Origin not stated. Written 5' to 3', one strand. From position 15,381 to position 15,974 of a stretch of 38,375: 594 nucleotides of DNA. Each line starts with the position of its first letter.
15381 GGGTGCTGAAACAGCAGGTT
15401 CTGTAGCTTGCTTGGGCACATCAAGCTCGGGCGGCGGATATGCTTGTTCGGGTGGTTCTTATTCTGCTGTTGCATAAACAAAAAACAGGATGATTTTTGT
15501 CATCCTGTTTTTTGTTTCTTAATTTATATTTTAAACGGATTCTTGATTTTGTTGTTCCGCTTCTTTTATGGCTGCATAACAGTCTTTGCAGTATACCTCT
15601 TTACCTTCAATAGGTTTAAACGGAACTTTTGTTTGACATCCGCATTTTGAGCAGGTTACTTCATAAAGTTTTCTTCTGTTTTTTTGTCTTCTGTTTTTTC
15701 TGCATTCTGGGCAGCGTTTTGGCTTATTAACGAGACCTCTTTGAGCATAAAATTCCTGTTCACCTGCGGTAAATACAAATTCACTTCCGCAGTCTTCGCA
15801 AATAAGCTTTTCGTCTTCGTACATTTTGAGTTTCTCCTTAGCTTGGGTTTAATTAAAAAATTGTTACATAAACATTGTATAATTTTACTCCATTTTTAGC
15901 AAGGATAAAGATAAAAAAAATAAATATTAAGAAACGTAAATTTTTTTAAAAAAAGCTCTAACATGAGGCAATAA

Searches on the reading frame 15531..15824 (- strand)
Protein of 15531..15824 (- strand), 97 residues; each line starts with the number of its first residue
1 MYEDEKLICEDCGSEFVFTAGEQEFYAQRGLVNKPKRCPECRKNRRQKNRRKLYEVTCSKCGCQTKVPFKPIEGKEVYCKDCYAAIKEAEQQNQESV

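Call 67: search_protein_families(library=pfam, proteins=[window:15531-15824:-], max_evalue=0.00001)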
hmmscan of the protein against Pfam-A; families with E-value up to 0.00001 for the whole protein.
window:15531-15824:- (97 aa): 2 families
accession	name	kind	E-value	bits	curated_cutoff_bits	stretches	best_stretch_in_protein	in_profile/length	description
PF13451.12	zf_Tbcl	-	1.1e-22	80.1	24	1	3-49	1-47/48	Probable treble clef domain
PF23477.1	zf_Tbcl_2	-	2.6e-16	59.4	27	1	51-85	1-35/37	Probable treble clef zinc finger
